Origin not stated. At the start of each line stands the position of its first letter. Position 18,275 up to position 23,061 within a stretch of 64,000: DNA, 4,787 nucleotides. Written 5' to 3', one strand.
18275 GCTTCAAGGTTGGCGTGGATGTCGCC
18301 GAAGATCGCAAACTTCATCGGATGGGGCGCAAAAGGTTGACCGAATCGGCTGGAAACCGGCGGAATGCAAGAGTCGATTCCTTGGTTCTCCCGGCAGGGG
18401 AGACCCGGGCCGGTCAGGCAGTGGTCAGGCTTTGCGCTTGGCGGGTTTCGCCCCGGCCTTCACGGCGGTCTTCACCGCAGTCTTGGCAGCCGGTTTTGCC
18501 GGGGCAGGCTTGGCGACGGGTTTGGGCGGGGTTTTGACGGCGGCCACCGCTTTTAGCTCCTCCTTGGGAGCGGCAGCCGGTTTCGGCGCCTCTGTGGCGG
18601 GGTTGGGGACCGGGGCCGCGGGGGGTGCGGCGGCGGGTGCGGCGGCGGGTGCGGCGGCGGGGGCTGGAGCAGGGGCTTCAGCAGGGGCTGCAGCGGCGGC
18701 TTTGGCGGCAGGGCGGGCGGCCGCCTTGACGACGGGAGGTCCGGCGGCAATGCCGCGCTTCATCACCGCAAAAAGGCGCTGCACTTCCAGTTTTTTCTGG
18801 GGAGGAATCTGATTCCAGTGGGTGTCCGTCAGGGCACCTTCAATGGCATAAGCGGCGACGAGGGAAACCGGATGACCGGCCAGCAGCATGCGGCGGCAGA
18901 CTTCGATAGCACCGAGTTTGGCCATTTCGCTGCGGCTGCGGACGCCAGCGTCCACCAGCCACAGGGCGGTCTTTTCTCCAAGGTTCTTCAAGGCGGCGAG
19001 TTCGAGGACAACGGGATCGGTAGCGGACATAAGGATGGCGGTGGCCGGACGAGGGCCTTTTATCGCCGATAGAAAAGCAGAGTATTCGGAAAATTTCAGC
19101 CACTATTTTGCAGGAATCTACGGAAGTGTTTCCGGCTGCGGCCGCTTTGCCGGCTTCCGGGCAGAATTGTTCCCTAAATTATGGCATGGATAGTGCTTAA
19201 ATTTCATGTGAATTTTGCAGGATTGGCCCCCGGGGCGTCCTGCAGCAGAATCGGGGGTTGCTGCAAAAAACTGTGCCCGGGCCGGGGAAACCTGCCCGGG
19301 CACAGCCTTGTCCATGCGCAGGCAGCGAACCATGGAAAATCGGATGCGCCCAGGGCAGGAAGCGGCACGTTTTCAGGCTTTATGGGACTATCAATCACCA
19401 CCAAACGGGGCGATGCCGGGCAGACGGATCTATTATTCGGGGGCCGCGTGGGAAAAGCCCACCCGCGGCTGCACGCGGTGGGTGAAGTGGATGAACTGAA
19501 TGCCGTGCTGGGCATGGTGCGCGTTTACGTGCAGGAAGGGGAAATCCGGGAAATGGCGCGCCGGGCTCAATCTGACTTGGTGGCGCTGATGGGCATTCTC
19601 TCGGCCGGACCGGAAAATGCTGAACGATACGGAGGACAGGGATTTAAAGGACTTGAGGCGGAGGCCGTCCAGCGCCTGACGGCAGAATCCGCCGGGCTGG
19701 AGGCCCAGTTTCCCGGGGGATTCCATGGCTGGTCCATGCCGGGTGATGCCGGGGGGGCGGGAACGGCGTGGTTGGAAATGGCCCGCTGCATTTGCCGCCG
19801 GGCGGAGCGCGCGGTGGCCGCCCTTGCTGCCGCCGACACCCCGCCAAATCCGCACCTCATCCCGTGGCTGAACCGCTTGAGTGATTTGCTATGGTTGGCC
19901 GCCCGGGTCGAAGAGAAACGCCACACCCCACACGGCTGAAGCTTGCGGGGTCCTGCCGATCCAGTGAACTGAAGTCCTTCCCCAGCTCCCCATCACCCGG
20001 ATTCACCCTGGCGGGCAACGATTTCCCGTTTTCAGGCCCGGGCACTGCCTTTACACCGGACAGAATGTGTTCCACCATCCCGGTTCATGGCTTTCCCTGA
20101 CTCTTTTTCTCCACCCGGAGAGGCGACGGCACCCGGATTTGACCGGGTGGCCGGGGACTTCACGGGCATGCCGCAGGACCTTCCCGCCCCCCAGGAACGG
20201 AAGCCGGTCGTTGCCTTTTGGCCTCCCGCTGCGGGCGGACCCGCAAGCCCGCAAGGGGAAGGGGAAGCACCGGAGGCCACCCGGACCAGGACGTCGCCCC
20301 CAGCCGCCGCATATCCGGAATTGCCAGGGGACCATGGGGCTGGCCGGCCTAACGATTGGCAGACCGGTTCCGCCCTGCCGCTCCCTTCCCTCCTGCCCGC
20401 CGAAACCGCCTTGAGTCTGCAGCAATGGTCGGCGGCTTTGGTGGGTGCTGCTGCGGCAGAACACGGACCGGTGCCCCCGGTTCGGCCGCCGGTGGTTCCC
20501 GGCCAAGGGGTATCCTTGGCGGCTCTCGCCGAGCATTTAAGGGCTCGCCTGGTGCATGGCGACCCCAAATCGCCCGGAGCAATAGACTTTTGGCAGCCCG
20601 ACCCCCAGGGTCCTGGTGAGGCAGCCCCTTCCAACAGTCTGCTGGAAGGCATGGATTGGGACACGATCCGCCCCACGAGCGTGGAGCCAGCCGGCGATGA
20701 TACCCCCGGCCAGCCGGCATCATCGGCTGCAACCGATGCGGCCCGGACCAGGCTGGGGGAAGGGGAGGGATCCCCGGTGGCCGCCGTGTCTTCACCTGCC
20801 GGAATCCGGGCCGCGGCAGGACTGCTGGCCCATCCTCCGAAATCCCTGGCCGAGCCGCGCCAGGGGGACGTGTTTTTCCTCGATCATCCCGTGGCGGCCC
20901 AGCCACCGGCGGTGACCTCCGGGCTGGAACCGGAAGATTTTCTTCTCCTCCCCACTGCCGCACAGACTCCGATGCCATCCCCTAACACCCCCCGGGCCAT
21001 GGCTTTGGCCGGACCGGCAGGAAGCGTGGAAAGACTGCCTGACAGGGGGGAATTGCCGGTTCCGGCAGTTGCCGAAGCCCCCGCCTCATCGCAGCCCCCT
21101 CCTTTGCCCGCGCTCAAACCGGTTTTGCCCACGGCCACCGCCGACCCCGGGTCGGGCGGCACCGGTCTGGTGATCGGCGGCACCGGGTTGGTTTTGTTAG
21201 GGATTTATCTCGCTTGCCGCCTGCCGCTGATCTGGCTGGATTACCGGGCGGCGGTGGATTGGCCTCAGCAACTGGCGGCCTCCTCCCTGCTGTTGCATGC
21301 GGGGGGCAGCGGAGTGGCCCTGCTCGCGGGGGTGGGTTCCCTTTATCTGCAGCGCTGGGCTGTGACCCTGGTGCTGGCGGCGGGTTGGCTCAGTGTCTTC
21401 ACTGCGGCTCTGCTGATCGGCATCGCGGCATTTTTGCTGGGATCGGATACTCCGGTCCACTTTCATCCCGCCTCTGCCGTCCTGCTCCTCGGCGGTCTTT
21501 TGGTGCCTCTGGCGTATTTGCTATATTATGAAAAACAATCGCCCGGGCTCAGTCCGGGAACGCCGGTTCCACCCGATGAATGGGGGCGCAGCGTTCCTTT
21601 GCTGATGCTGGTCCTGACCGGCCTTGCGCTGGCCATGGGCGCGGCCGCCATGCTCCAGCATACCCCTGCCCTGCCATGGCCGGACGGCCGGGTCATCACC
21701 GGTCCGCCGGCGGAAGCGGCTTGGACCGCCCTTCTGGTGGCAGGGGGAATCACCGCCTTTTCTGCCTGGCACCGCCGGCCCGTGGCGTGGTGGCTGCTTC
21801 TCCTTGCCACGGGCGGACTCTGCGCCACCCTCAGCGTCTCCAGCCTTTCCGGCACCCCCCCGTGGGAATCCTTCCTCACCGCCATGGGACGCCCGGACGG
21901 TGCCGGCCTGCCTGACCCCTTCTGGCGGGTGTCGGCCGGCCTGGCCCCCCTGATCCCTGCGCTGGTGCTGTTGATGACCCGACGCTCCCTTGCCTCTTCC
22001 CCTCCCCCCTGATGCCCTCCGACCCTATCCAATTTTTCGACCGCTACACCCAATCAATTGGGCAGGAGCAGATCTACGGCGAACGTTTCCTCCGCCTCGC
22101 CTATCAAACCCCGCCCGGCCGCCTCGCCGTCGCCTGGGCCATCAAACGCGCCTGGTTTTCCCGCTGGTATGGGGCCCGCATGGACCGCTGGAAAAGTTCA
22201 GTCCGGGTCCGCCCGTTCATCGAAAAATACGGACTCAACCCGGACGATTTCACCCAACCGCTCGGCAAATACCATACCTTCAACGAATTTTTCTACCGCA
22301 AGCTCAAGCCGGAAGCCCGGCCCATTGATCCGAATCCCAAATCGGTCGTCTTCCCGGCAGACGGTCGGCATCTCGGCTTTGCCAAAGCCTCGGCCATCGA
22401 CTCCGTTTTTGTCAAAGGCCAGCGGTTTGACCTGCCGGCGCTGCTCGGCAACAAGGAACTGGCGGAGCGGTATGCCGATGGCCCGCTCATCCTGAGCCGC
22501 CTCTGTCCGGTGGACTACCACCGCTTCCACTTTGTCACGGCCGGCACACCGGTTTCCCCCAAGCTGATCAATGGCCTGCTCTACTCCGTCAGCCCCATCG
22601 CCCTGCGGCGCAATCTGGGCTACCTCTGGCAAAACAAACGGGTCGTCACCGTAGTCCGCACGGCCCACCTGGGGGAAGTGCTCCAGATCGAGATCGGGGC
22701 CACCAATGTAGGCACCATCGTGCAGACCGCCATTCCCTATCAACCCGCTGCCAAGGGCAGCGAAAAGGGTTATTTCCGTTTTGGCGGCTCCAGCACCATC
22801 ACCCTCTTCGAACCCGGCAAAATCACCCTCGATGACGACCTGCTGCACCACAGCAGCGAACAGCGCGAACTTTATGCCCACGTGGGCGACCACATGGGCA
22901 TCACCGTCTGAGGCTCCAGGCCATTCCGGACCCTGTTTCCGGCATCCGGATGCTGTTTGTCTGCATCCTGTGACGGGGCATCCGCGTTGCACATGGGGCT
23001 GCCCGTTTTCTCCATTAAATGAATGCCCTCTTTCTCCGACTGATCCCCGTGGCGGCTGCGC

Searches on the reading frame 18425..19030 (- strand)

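Call 65: search_protein_families(library=pfam, proteins=[window:18425-19030:-], max_evalue=0.001)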
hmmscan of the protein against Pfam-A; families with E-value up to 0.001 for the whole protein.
window:18425-19030:- (201 aa): 1 family
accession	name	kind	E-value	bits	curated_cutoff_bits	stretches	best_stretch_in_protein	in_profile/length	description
PF04994.19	TfoX_C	-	2.2e-14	53.8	23.1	1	10-83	4-77/81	TfoX C-terminal domain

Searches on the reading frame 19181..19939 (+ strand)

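Call 65: search_protein_families(library=pfam, proteins=[window:19181-19939:+], max_evalue=0.001)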
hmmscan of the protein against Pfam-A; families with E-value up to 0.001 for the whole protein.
window:19181-19939:+ (252 aa): 1 family
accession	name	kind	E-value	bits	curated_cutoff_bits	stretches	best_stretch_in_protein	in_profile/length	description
PF01923.23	Cob_adeno_trans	-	3.4e-38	131.8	24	1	72-243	1-170/171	Cobalamin adenosyltransferase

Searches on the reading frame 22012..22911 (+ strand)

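Call 65: search_protein_families(library=pfam, proteins=[window:22012-22911:+], max_evalue=0.001)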
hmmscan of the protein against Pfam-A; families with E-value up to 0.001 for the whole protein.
window:22012-22911:+ (299 aa): 1 family
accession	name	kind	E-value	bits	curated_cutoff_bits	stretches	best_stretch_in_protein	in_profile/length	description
PF02666.20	PS_Dcarbxylase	-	1.3e-48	165.8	22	1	90-273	1-179/198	Phosphatidylserine decarboxylase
